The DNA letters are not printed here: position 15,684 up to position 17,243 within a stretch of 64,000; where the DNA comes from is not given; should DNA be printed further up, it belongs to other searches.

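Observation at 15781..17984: Cytoplasmic beta-propeller protein paired with a PAPS-type sulfotransferase next to tRNA-Ala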

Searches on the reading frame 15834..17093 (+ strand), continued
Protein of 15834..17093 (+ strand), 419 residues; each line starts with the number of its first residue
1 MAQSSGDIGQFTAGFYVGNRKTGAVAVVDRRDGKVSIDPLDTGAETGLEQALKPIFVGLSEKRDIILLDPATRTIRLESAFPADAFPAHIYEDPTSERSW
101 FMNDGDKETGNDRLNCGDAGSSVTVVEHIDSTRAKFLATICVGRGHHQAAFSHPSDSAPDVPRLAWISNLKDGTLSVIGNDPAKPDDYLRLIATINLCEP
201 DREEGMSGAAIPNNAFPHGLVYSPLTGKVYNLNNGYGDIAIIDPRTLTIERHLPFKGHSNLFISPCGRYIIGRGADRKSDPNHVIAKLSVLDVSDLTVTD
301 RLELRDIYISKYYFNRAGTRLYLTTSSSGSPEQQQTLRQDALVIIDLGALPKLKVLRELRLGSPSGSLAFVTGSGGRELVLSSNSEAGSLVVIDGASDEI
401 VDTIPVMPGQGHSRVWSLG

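Call 30: search_solved_structures(query=A1, max_evalue=10, show_alignments=3)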
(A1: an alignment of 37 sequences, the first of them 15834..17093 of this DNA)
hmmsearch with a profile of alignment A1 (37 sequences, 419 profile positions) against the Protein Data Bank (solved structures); distinct sequences matched with E-value up to 10: 5.
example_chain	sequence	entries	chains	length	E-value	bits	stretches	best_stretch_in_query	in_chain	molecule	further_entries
1l0q_A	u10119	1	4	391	2.2e-10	43.1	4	181-324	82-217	Surface layer protein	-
1hzu_A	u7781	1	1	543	0.22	13.4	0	165-188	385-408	NITRITE REDUCTASE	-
1bl9_A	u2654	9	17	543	0.23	13.4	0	165-188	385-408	NITRITE REDUCTASE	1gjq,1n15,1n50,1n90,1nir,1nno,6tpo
5guw_M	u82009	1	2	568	0.26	13.2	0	165-188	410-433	Nitrite reductase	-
1hzv_A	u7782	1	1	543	0.33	12.8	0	167-188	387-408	NITRITE REDUCTASE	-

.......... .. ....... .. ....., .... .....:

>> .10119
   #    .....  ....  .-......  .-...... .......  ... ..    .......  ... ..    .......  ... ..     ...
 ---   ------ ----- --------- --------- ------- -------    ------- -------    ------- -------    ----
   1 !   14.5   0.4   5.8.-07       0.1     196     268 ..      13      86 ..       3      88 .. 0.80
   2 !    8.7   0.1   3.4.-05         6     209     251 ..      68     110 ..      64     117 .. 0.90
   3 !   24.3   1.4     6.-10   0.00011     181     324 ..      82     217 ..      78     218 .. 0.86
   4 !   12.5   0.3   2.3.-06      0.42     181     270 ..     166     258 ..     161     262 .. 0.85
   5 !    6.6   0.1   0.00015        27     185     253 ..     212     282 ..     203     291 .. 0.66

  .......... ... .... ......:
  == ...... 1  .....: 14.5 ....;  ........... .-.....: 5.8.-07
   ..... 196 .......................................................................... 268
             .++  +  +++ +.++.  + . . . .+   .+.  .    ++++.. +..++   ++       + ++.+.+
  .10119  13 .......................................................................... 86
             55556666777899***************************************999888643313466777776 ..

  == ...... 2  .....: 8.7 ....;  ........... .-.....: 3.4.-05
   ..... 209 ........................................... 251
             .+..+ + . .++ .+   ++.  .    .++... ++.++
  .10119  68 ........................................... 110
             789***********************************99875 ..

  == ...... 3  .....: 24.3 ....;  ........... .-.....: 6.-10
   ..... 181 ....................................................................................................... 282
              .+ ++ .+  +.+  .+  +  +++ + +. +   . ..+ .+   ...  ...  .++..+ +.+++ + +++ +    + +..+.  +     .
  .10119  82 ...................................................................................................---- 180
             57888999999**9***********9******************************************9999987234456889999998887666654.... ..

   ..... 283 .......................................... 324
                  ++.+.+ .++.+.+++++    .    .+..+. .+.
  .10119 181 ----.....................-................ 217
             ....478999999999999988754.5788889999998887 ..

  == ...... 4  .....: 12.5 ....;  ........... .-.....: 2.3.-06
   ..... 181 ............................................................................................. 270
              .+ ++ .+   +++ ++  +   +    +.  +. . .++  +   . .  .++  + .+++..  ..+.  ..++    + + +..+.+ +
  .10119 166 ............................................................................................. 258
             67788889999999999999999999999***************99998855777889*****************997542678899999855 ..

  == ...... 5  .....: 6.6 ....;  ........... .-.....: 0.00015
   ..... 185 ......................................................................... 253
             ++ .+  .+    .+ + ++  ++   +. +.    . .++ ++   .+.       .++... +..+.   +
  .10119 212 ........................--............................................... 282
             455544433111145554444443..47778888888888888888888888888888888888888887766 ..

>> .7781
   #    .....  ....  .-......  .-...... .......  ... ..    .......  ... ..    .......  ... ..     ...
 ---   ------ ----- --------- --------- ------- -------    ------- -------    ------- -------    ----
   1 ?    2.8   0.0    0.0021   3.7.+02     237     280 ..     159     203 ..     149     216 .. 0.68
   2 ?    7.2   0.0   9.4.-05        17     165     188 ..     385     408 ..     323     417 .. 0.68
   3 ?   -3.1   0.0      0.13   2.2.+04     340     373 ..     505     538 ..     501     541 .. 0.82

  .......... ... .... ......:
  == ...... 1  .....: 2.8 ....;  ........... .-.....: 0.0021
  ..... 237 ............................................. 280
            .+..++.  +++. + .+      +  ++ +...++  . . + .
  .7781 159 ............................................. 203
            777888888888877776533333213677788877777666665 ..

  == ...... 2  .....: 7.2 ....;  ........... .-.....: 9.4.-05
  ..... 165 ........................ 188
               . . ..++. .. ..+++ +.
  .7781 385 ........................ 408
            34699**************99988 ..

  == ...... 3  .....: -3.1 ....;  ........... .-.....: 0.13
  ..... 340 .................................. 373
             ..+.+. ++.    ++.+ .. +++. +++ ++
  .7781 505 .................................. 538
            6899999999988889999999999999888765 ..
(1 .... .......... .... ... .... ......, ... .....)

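Call 40: find_encoding_contigs(protein=P0001, flank=3000, max_places=3)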
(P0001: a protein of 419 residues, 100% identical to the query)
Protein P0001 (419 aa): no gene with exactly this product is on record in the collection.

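Call 41: find_encoding_contigs(protein=P0010, flank=6000, max_places=2)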
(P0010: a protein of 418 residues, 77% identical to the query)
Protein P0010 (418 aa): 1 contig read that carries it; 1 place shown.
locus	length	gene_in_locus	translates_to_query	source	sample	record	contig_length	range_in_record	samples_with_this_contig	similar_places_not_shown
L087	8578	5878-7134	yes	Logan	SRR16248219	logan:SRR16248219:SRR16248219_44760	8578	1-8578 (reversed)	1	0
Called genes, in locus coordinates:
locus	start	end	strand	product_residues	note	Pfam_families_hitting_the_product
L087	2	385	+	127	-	?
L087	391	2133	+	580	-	PF13508:Acetyltransf_7 (faint), PF00583:Acetyltransf_1, PF14397:ATPgrasp_ST (faint), PF02655:ATP-grasp_3 (faint), PF08443:RimK (weak), PF07478:Dala_Dala_lig_C (faint)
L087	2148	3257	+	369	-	PF05343:Peptidase_M42, PF01546:Peptidase_M20 (weak)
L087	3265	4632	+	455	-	PF00890:FAD_binding_2 (weak), PF01134:GIDA (faint), PF03486:HI0933_like (faint), PF07992:Pyr_redox_2, PF12831:FAD_oxidored, PF01494:FAD_binding_3 (weak), PF00070:Pyr_redox, PF02852:Pyr_redox_dim, +1 more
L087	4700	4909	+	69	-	-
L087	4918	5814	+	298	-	PF01963:TraB_PrgY_gumN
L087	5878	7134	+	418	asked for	-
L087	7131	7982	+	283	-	PF00685:Sulfotransfer_1, PF13469:Sulfotransfer_3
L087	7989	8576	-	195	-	?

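Call 71: find_encoding_contigs(protein=P0009, flank=5000, max_places=2)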
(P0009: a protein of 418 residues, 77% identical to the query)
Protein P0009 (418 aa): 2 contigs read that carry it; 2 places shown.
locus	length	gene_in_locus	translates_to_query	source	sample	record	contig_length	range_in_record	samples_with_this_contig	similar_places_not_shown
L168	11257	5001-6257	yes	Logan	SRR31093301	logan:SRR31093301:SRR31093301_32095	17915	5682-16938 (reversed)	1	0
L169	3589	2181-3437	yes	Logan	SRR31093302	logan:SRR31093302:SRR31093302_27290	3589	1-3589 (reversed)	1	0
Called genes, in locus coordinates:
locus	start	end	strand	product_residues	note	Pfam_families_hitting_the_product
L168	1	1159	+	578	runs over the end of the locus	PF00583:Acetyltransf_1, PF13508:Acetyltransf_7, PF08445:FR47 (weak), PF08443:RimK (faint)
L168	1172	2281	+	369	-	PF05343:Peptidase_M42, PF01546:Peptidase_M20 (weak)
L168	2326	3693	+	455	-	PF00890:FAD_binding_2 (weak), PF01134:GIDA (faint), PF01494:FAD_binding_3 (faint), PF03486:HI0933_like (faint), PF07992:Pyr_redox_2, PF12831:FAD_oxidored, PF00070:Pyr_redox, PF02852:Pyr_redox_dim, +2 more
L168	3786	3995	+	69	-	-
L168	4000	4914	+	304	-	PF01963:TraB_PrgY_gumN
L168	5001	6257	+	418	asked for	-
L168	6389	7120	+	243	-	PF00685:Sulfotransfer_1, PF13469:Sulfotransfer_3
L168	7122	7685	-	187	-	-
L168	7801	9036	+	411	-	PF13356:Arm-DNA-bind_3, PF22022:Phage_int_M, PF00589:Phage_integrase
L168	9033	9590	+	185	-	-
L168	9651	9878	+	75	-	-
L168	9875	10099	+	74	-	-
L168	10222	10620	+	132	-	-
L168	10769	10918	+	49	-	-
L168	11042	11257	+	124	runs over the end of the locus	-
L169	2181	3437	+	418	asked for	-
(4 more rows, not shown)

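Call 91: search_protein_representatives(alignment_id=A1)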
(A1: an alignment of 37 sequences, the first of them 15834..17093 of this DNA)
Query: 37 sequences, 419 profile positions. Proteins with E-value up to 0.001 (for the whole library): 1148; up to 1e-10: 89; up to 1e-30: 35. The best 150 are listed.
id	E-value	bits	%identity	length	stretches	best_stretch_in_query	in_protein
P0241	1.7e-203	692.4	-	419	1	2-418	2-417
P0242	1.6e-138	478.4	-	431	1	9-408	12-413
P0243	1.4e-131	455.5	-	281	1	137-418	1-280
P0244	2.8e-123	428.2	-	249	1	5-250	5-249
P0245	2.2e-120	418.7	-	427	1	5-408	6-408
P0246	3.9e-115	401.4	-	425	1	19-408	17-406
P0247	1.0e-85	304.4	-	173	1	68-239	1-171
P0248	2.3e-82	293.4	-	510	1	16-416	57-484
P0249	4.3e-74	266.2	-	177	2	231-318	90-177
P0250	6.7e-74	265.6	-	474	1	21-408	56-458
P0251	1.3e-69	251.4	-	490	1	54-409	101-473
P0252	1.2e-68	248.2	-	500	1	16-407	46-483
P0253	1.0e-67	245.2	-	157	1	263-418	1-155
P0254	1.4e-66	241.4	-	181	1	6-182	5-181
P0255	2.2e-64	234.2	-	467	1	51-406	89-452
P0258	5.5e-58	213.1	-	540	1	49-406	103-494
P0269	3.3e-40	154.6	-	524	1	55-410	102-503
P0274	7.4e-32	127.0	-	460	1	58-416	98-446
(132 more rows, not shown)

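Call 93: search_protein_families(library=pfam, proteins=[P0242, P0248, P0250, P0251, P0252, P0258, P0269, P0274], max_evalue=0.05)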
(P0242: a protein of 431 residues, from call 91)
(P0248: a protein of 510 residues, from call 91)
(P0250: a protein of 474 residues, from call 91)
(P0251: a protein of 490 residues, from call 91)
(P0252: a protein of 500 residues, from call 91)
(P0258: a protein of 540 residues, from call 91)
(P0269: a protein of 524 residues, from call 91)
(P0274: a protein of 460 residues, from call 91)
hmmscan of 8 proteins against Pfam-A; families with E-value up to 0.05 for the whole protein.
P0242 (431 aa): 0 families

P0248 (510 aa): 2 families
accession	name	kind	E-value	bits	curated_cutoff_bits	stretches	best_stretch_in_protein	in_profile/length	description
PF21783.3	YNCE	-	0.0024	17.7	27.1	0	424-483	238-291/339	YNCE-like beta-propeller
PF08450.18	SGL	-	0.0055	16.8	26.3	0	320-387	89-155/246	SMP-30/Gluconolactonase/LRE-like region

P0250 (474 aa): 2 families
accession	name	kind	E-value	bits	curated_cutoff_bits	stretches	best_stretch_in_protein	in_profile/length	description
PF10282.15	Lactonase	-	0.00038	20.2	21.7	0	264-444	187-319/344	Lactonase, 7-bladed beta-propeller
PF21783.3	YNCE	-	0.00042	20.2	27.1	0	282-374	170-256/339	YNCE-like beta-propeller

P0251 (490 aa): 1 family
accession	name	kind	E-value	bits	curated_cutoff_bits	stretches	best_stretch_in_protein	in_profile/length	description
PF21783.3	YNCE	-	0.0034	17.2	27.1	0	421-477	277-331/339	YNCE-like beta-propeller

P0252 (500 aa): 2 families
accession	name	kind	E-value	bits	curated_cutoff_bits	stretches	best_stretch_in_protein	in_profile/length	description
PF10282.15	Lactonase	-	0.00094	18.9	21.7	0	270-399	184-314/344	Lactonase, 7-bladed beta-propeller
PF08450.18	SGL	-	0.0013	18.8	26.3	1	328-393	88-151/246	SMP-30/Gluconolactonase/LRE-like region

P0258 (540 aa): 0 families

P0269 (524 aa): 0 families

P0274 (460 aa): 0 families

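Call 94: search_protein_families(library=ncbifam, proteins=[P0242, P0248, P0250, P0251, P0252, P0258, P0269, P0274], max_evalue=0.05)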
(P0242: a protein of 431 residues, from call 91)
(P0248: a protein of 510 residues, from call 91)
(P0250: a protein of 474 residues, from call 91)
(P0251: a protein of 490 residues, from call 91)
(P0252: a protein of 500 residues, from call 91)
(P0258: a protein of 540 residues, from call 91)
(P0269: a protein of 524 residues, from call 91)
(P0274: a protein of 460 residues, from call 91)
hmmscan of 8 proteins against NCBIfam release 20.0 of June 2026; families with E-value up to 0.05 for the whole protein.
P0242 (431 aa): 4 families
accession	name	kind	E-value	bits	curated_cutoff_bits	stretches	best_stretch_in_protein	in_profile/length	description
TIGR03866.1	PQQ_ABC_repeats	subfamily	5.1e-10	38.9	287.3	1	212-332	77-189/310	PQQ-dependent catabolism-associated beta-propeller protein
TIGR02276.1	beta_rpt_yvtn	repeat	2.4e-05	24.2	27.85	1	230-260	4-34/42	beta-propeller repeat protein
NF052280.1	7_blade_YncE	equivalog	0.0014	17.5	400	0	223-273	262-313/338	7-bladed beta-propeller protein YncE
NF053518.1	DipepPtdsDpp5Prph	equivalog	0.0062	15.1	900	1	248-334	246-322/655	dipeptidyl-peptidase Dpp5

P0248 (510 aa): 6 families
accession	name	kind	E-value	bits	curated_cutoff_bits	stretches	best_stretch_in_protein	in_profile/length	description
TIGR03866.1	PQQ_ABC_repeats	subfamily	5.4e-14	52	287.3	3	54-153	11-106/310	PQQ-dependent catabolism-associated beta-propeller protein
TIGR02276.1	beta_rpt_yvtn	repeat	1.2e-11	44.4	27.85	1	446-483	4-41/42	beta-propeller repeat protein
NF052340.1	hydrazine_beta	equivalog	3e-06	26.5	560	1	442-483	83-124/372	hydrazine synthase subunit beta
NF038117.1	choice_anch_I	subfamily_domain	0.00075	18.5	300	0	283-388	6-117/458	choice-of-anchor I family protein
NF052280.1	7_blade_YncE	equivalog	0.0038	16.1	400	0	434-482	258-305/338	7-bladed beta-propeller protein YncE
NF052342.1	hydrazine_BC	exception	0.0082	14.3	1250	0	444-483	91-130/690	hydrazine synthase subunit beta-gamma fusion subunit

P0250 (474 aa): 11 families
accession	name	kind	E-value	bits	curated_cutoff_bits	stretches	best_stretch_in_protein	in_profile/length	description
TIGR03866.1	PQQ_ABC_repeats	subfamily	1.3e-17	63.8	287.3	3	250-376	65-185/310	PQQ-dependent catabolism-associated beta-propeller protein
TIGR02276.1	beta_rpt_yvtn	repeat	2.3e-11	43.5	27.85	1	430-465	6-41/42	beta-propeller repeat protein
NF052280.1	7_blade_YncE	equivalog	3.5e-08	32.6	400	1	417-464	259-305/338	7-bladed beta-propeller protein YncE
NF048007.1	MmpL3Stblzr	equivalog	8.1e-08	31.8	600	1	316-467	137-277/366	MmpL3/TtfA transport complex stabilizer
NF052342.1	hydrazine_BC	exception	9.1e-07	27.4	1250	1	270-380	41-145/690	hydrazine synthase subunit beta-gamma fusion subunit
NF008258.1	PRK11028.1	equivalog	1.3e-06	27.7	370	1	263-328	171-245/330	6-phosphogluconolactonase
NF052340.1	hydrazine_beta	equivalog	9.6e-06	24.9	560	0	269-380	34-139/372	hydrazine synthase subunit beta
NF058595.1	invert_tail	domain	0.0036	17.6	37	1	14-61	59-103/113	lipo-invert putative C-terminal anchoring domain-containing protein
NF038117.1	choice_anch_I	subfamily_domain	0.013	14.4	300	0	274-383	5-120/458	choice-of-anchor I family protein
NF011004.0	PRK14430.1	equivalog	0.024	15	101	0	431-456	35-60/92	acylphosphatase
NF011019.0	PRK14448.1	equivalog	0.039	14.1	100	0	431-455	33-57/90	acylphosphatase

P0251 (490 aa): 6 families
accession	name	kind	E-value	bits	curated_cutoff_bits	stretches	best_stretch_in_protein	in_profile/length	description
TIGR02276.1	beta_rpt_yvtn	repeat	1e-13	51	27.85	1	442-476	4-38/42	beta-propeller repeat protein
TIGR03866.1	PQQ_ABC_repeats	subfamily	2.4e-10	40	287.3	1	427-477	80-130/310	PQQ-dependent catabolism-associated beta-propeller protein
NF052280.1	7_blade_YncE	equivalog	9.9e-05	21.3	400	1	373-478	211-305/338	7-bladed beta-propeller protein YncE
NF052460.1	L-NosZ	equivalog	0.00017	20.3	700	0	284-400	55-166/480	clade III lactonase-type nitrous-oxide reductase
NF052340.1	hydrazine_beta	equivalog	0.00021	20.5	560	0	441-477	86-122/372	hydrazine synthase subunit beta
NF052342.1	hydrazine_BC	exception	0.028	12.6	1250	0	435-477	86-128/690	hydrazine synthase subunit beta-gamma fusion subunit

P0252 (500 aa): 7 families
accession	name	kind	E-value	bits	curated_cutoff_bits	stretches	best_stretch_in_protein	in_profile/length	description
TIGR03866.1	PQQ_ABC_repeats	subfamily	2e-18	66.5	287.3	3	42-145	10-108/310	PQQ-dependent catabolism-associated beta-propeller protein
TIGR02276.1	beta_rpt_yvtn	repeat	5.5e-09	35.9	27.85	0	456-491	6-41/42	beta-propeller repeat protein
NF008258.1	PRK11028.1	equivalog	1.3e-05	24.5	370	1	268-341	167-244/330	6-phosphogluconolactonase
NF048007.1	MmpL3Stblzr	equivalog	0.0001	21.6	600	1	442-495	227-279/366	MmpL3/TtfA transport complex stabilizer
NF052342.1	hydrazine_BC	exception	0.0025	16.1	1250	1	445-488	86-127/690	hydrazine synthase subunit beta-gamma fusion subunit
NF038117.1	choice_anch_I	subfamily_domain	0.0051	15.7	300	1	283-393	5-112/458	choice-of-anchor I family protein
NF052340.1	hydrazine_beta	equivalog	0.018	14.1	560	0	446-488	81-121/372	hydrazine synthase subunit beta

P0258 (540 aa): 3 families
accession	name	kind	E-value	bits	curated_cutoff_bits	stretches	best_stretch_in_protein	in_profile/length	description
TIGR03866.1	PQQ_ABC_repeats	subfamily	2.1e-07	30.3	287.3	1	58-168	9-111/310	PQQ-dependent catabolism-associated beta-propeller protein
NF058595.1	invert_tail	domain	0.0024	18.2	37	1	16-54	49-90/113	lipo-invert putative C-terminal anchoring domain-containing protein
TIGR02276.1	beta_rpt_yvtn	repeat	0.0029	17.5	27.85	1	477-500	15-38/42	beta-propeller repeat protein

P0269 (524 aa): 3 families
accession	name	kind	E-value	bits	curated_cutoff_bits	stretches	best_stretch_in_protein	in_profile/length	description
TIGR02276.1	beta_rpt_yvtn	repeat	1.1e-06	28.5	27.85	1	481-508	14-41/42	beta-propeller repeat protein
NF052460.1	L-NosZ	equivalog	0.0084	14.7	700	0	299-371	58-118/480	clade III lactonase-type nitrous-oxide reductase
NF058595.1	invert_tail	domain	0.018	15.4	37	1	25-53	61-87/113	lipo-invert putative C-terminal anchoring domain-containing protein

P0274 (460 aa): 2 families
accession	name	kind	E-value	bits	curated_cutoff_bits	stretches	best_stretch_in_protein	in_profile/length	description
TIGR03866.1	PQQ_ABC_repeats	subfamily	1.5e-08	34.1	287.3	1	196-276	9-80/310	PQQ-dependent catabolism-associated beta-propeller protein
TIGR02276.1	beta_rpt_yvtn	repeat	0.00013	21.8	27.85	0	410-443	6-39/42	beta-propeller repeat protein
